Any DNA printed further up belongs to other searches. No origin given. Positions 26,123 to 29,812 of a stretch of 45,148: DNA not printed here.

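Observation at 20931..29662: Island cargo is a complete chaperone-usher-like fibre locus built from DUF4402/SCPU-like subunits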

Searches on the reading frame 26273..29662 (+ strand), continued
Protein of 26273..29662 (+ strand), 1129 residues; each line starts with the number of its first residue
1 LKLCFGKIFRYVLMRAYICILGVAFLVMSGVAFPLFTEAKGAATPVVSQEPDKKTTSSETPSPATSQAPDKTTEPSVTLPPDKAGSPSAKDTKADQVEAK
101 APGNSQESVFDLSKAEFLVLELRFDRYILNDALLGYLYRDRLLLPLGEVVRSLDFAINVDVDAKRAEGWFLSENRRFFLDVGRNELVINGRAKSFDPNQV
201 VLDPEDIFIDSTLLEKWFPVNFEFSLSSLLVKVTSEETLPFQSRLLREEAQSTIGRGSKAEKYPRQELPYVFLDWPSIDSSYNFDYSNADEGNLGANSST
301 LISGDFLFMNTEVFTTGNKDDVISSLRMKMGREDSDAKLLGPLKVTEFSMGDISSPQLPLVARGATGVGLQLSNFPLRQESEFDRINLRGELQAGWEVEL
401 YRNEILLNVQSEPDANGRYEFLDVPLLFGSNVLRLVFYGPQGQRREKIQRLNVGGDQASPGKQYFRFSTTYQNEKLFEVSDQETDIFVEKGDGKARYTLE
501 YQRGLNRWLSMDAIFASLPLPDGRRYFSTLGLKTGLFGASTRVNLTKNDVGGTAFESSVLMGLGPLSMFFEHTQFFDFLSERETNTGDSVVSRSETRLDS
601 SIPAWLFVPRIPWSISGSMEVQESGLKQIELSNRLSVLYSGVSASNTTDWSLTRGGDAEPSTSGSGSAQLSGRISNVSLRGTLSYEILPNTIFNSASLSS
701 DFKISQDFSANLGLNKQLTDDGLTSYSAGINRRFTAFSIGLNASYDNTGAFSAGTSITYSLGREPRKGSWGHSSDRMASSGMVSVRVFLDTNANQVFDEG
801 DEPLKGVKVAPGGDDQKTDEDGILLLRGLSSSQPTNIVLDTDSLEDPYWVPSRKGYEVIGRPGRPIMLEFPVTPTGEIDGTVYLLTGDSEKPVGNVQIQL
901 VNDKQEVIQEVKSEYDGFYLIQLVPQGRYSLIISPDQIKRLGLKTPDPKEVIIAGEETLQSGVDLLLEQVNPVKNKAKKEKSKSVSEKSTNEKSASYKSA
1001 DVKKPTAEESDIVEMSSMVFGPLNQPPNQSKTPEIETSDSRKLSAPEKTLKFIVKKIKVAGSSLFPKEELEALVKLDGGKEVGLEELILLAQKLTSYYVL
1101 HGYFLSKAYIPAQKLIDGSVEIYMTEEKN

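Call 32: predict_structure(alignment_id=A1)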
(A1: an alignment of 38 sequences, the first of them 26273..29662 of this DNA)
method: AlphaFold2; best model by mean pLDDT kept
length: 1129 residues; sequences in the alignment: 38
mean_pLDDT: 78.0   pTM: 0.62
mean pLDDT of the five models: 78.0, 75.5, 75.4, 75.5, 74.6
residues with pLDDT >= 90: 548; 70-90: 272; 50-70: 105; < 50: 204
segments of 3 or more residues with pLDDT < 50: 1-7, 28-108, 251-259, 483-488, 973-1050, 1060-1065, 1075-1078, 1104-1107, 1126-1129
pLDDT, mean of each block of 10 residues (from residue 1): 45 64 56 34 34 33 33 35 32 31 42 81 91 89 94 91 88 78 86 87 91 90 91 88 75 47 89 94 89 88 96 92 89 92 94 93 91 92 92 88 90 75 92 89 84 83 95 78 50 86 93 95 93 90 96 96 92 95 80 96 86 96 95 93 94 93 96 89 94 93 91 92 91 93 93 93 91 90 94 89 95 83 91 91 91 93 94 92 87 93 91 92 90 92 88 78 88 45 35 30 30 30 30 28 32 57 49 50 67 64 50 51 47
secondary structure, 60 per line:
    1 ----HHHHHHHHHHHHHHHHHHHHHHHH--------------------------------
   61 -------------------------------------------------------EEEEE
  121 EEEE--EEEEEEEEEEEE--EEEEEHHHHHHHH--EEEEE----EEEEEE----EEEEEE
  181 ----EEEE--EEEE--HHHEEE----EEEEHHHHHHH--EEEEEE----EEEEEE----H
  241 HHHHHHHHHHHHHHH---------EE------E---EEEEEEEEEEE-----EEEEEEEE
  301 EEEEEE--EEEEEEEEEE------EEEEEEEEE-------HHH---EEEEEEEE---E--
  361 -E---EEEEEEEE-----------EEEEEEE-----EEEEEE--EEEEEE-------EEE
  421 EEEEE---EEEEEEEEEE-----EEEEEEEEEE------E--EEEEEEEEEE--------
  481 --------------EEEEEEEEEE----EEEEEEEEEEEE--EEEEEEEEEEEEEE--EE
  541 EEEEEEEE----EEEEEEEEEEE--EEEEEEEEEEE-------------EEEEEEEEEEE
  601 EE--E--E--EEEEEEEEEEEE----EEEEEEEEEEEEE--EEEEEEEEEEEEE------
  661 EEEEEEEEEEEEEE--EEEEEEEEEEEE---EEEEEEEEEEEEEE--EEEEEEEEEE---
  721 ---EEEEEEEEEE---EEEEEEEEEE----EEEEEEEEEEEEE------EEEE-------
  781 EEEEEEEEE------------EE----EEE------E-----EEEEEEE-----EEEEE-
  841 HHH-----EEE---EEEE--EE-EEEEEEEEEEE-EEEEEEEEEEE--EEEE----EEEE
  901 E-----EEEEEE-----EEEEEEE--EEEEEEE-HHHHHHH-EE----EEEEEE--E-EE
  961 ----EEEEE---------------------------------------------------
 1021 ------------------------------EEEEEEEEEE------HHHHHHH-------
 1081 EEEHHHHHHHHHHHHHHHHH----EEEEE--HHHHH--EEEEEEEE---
elements in order (helices of 4 or more, strands of 3 or more residues): H5-28 E116-124 E127-138 E141-145 H146-153 E156-160 E165-170 E175-180 E185-188 E191-194 E200-202 E207-210 H211-217 E220-225 E230-235 H240-255 E277-287 E293-306 E309-318 E325-333 E347-354 E366-373 E385-391 E397-402 E405-410 E418-425 E429-438 E444-453 E463-472 E495-504 E509-520 E523-536 E539-548 E553-563 E566-576 E590-602 E611-622 E627-639 E642-654 E661-674 E677-688 E692-705 E708-717 E724-733 E737-746 E751-763 E770-773 E781-789 E808-810 E823-829 E835-839 E849-851 E855-858 E864-874 E876-886 E889-892 E897-901 E907-912 E918-924 E927-933 H935-941 E949-954 E965-969 E1051-1060 H1067-1073 E1081-1083 H1084-1100 E1105-1109 H1112-1116 E1119-1126
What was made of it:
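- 26273..29662 (+): Usher-like outer-membrane protein (1129 aa). Layout:
- signal peptide and disordered S/T/P/K linker (aa 1-108)
- N-terminal domain, aa 116-235 (nt 26618-26977)
- 24-strand barrel, aa 277-763 (nt 27101-28561)
- plug, aa 385-453 (nt 27425-27631), inserted between strands 6 and 7
- C-terminal domains 1 and 2, aa 781-969 (nt 28613-29179)
- disordered K/S/E tail
- POTRA_2 domain, aa 1051-1126 (nt 29423-29650). AF2 model mean pLDDT 78, mostly above 90 for residues 110-970 (call 32).
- On Chaperone-usher superfamily: AF2 model with DSSP strand count (call 32).
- Checked: In the model this motif lies in the plug domain, residues 385-453 (call 32).
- The AF2 model is confident (call 32). 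The POTRA lies behind a roughly 80-residue disordered linker, after complete C-terminal domains (call 32).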

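Call 35: fold_search(model_id=the predicted structure, library=pdb)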
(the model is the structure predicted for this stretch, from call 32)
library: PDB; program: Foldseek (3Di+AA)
matches with E <= 10: 921; with E <= 0.001: 167
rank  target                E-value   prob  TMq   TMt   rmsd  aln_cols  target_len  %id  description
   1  3rfz_B                1.3e-27  1.00  0.36  0.49  21.3       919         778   10  Crystal structure of the FimD usher bound to its cognate FimC:FimH substrate (released 2011-06-01)
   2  9bog_D                1.6e-25  1.00  0.35  0.47  21.5       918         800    9  Structural basis for adhesin secretion by the outer-membrane usher in type 1 pili (released 2024-10-09)
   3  9fw9_D                4.0e-25  1.00  0.35  0.54  16.1       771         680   10  Cryo-EM structure of the type 1 pilus assembly platform as part of the FimA-bound chaperone-usher pilus complex (FimDH (released 2025-06-04)
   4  3rfz_E                4.8e-25  1.00  0.35  0.49  21.2       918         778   10  Crystal structure of the FimD usher bound to its cognate FimC:FimH substrate (released 2011-06-01)
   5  7lhg_C                1.4e-24  1.00  0.35  0.47  21.4       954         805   12  Cryo-EM structure of E. coli P pilus tip assembly intermediate PapC-PapD-PapK-PapG in the first conformation (released 2021-08-11)
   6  9fy9_D                7.4e-24  1.00  0.35  0.54  16.1       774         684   10  Cryo-EM structure of the type 1 chaperone-usher pilus FimD-tip complex (FimDHGFC) - Conformer 1 (released 2025-06-04)
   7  9fxs_D                9.1e-23  1.00  0.34  0.54  15.4       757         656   10  Cryo-EM structure of the type 1 pilus complex including pilus rod and FimI-bound assembly platform after incorporation (released 2025-06-04)
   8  9fx8_D                9.5e-23  1.00  0.35  0.55  15.1       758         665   10  Cryo-EM structure of the FimI-bound type 1 pilus assembly platform complex - Local refinement (released 2025-06-04)
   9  9fxb_D                9.5e-23  1.00  0.32  0.54  15.0       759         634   10  Cryo-EM structure of the type 1 pilus assembly platform as part of the FimI-bound chaperone-usher pilus complex (FimDH (released 2025-06-04)
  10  6e14_D                1.4e-22  1.00  0.34  0.46  23.1       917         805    9  Handover mechanism of the growing pilus by the bacterial outer membrane usher FimD (released 2018-10-17)
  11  7lhh_C                6.2e-21  1.00  0.34  0.46  22.1       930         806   12  Cryo-EM structure of E. coli P pilus tip assembly intermediate PapC-PapD-PapK-PapG in the second conformation (released 2021-08-11)
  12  7lhi_C                4.3e-18  1.00  0.35  0.52  20.7       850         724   12  Cryo-EM structure of E. coli P pilus tip assembly intermediate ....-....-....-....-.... (released 2021-08-11)
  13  6cd2_C                8.3e-17  1.00  0.28  0.40  11.8       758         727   10  Crystal structure of the PapC usher bound to the chaperone-adhesin PapD-PapG (released 2018-10-03)
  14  2vqi_B                3.1e-15  1.00  0.26  0.52   9.5       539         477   12  Structure of the P pilus usher (PapC) translocation pore (released 2008-05-27)
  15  2vqi_A                7.5e-15  1.00  0.25  0.49  10.2       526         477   12  Structure of the P pilus usher (PapC) translocation pore (released 2008-05-27)
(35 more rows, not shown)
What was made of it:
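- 26273..29662 (+): Foldseek PDB: ranks 1-18 are all FimD/PapC, E 1.3e-27 to 2.9e-13 (call 35).
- On Chaperone-usher superfamily: The top 18 Foldseek PDB hits are all FimD/PapC, E down to 1.3e-27 (call 35).
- Closest known: Classical chaperone-usher pili. Same: It has an N-terminal domain, a 24-strand barrel, a plug between strands 6 and 7, and two C-terminal sandwich domains (calls 32, 35).
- The top 18 PDB matches are all FimD/PapC, E 1e-27 to 3e-13, with about 920 aligned columns (call 35). LptD and TonB-dependent receptors appear among lower Foldseek hits (call 35). The plug position and the N- and C-terminal domains match ushers (calls 32, 35).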

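Call 62: find_encoding_contigs(protein=P0002, flank=10000, max_places=2)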
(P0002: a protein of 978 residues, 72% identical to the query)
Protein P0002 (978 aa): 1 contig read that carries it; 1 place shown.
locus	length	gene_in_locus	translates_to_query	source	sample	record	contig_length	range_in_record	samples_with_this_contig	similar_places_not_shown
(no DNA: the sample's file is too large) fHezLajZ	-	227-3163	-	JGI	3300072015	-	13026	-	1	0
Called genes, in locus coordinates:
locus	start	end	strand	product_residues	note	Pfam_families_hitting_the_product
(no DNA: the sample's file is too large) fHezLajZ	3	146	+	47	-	?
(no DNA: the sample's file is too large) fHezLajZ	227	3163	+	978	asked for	PF13620:CarboxypepD_reg (faint)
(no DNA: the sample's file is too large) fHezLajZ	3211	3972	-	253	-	PF00535:Glycos_transf_2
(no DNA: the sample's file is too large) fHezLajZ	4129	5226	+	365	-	PF00180:Iso_dh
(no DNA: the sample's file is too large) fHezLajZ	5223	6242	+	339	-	PF01118:Semialdhyde_dh, PF02774:Semialdhyde_dhC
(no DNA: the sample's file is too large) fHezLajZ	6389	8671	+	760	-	-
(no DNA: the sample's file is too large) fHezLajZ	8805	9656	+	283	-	PF01048:PNP_UDP_1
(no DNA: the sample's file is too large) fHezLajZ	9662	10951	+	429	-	PF00202:Aminotran_3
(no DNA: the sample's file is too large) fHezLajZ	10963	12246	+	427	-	PF03952:Enolase_N, PF00113:Enolase_C, PF13378:MR_MLE_C (faint), PF07476:MAAL_C (weak)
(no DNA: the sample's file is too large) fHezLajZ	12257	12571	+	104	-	PF04977:DivIC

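Call 63: find_encoding_contigs(protein=P0003, flank=10000, max_places=1)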
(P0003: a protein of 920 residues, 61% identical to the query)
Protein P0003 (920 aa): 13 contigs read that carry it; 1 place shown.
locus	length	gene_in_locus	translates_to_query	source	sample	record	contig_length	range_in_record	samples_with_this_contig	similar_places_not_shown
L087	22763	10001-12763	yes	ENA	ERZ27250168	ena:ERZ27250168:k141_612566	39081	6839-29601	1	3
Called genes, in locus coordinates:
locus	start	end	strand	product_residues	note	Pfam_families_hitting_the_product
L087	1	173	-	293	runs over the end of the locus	PF00142:Fer4_NifH (faint), PF01656:CbiA, PF02374:ArsA_ATPase (weak), PF10609:ParA, PF13614:AAA_31 (weak)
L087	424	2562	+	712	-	PF00580:UvrD-helicase, PF13245:AAA_19, PF13361:UvrD_C, PF13538:UvrD_C_2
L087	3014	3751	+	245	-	PF01416:PseudoU_synth_1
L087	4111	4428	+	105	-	PF00196:GerE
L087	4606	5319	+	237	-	PF14352:DUF4402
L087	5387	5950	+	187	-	PF14352:DUF4402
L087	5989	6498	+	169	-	PF14352:DUF4402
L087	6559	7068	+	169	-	PF14352:DUF4402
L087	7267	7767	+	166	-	PF14352:DUF4402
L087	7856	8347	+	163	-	PF14352:DUF4402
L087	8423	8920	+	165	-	PF14352:DUF4402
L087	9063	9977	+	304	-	PF00345:PapD_N (weak), PF06280:fn3_5 (faint)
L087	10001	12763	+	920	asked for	PF17210:SdrD_B (faint), PF13620:CarboxypepD_reg (faint), PF22904:NOMO1-like_2nd (weak)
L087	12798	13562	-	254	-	PF00535:Glycos_transf_2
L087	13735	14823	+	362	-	PF00180:Iso_dh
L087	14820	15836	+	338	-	PF01118:Semialdhyde_dh, PF02774:Semialdhyde_dhC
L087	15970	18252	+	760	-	-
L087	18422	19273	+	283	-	PF01048:PNP_UDP_1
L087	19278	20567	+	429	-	PF00202:Aminotran_3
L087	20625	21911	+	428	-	PF03952:Enolase_N, PF07476:MAAL_C (faint), PF00113:Enolase_C, PF13378:MR_MLE_C (weak)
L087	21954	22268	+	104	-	PF04977:DivIC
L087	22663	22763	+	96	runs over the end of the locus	PF00216:Bac_DNA_binding, PF18291:HU-HIG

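Call 66: search_protein_families(library=pfam, alignment_id=A1, max_evalue=1)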
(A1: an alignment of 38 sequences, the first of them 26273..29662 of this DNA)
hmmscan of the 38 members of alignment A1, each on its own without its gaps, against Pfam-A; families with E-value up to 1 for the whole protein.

A. member 1, window:26273-29662:+ (1129 aa): 7 families
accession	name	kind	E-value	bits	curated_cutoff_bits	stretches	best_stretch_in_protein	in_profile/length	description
PF08479.16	POTRA_2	-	2e-15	56.8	24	1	1052-1126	1-75/76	POTRA domain, ShlB-type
PF13620.12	CarboxypepD_reg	-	6.9e-07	30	32.3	1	879-936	3-57/82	Carboxypeptidase regulatory-like domain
PF17210.9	SdrD_B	-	1.7e-06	28.6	29.7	1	888-933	19-64/112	SdrD B-like domain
PF07244.20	POTRA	-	0.001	20.2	21.3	1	1053-1105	2-54/79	Surface antigen variable number repeat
PF07833.16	Cu_amine_oxidN1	-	0.004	17.5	24.2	1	136-209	14-84/108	Copper amine oxidase N-terminal domain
PF11974.14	bMG3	-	0.0089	16.4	34.9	1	882-922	17-57/103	Bacterial alpha-2-macroglobulin MG3 domain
PF13715.12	CarbopepD_reg_2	-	0.08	13.4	32.2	0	886-934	7-51/88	CarboxypepD_reg-like domain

B. families by the number of members that match (of 38 scanned): 27 families (the first 25 are shown)
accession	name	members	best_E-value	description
PF17210.9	SdrD_B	38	2.9e-12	SdrD B-like domain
PF13620.12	CarboxypepD_reg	38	1.9e-10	Carboxypeptidase regulatory-like domain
PF17802.7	SpaA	26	3.4e-07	Prealbumin-like fold domain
PF07833.16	Cu_amine_oxidN1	15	0.00048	Copper amine oxidase N-terminal domain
PF22898.2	NOMO1-like_1st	9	0.0033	BOS complex subunit NOMO1-like, first beta sandwich domain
PF11974.14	bMG3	8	0.0024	Bacterial alpha-2-macroglobulin MG3 domain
PF05036.18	SPOR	7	1.7e-12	SPOR domain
PF07210.18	DUF1416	7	0.0019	Protein of unknown function (DUF1416)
PF00577.26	Usher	7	0.0029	Outer membrane usher protein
PF09430.16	EMC7_beta-sandw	3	0.0046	ER membrane protein complex subunit 7, beta-sandwich domain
PF09619.16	YscW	3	0.01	Type III secretion system lipoprotein chaperone (YscW)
PF20009.4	GEVED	3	0.095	GEVED domain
PF13715.12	CarbopepD_reg_2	2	0.08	CarboxypepD_reg-like domain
PF08479.16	POTRA_2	1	2e-15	POTRA domain, ShlB-type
PF07244.20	POTRA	1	0.001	Surface antigen variable number repeat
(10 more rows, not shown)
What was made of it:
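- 26273..29662 (+): Usher faint in 7 of 38 relatives (call 66).
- Faint PF00577 hits in 7 of 38 relatives (call 66). Relatives tolerate other C-terminal add-ons: SPOR in 7 of 38 (call 66).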

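Call 80: search_protein_representatives(alignment_id=A1)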
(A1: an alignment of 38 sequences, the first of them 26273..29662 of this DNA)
Query: 38 sequences, 921 profile positions. Proteins with E-value up to 0.001 (for the whole library): 12062; up to 1e-10: 6634; up to 1e-30: 3284. The best 150 are listed.
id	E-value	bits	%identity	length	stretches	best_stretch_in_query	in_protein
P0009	0.0e+00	1280.8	-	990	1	1-920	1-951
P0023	0.0e+00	1234.4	-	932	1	38-918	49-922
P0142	0.0e+00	1233.4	-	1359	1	46-917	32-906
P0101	0.0e+00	1197.4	-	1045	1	9-917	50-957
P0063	0.0e+00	1171.8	-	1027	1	48-919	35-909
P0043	0.0e+00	1167.2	-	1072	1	13-919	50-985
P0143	0.0e+00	1162.6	-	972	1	21-914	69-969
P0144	0.0e+00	1141.7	-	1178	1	45-915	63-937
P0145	0.0e+00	1131.4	-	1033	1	13-916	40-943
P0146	0.0e+00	1126.5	-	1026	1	19-912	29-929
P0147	0.0e+00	1112.4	-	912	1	38-915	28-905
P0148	0.0e+00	1106.6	-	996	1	37-918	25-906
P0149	0.0e+00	1103.1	-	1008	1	29-913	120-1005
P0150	0.0e+00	1084.0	-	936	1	29-914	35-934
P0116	0.0e+00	1077.8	-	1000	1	31-919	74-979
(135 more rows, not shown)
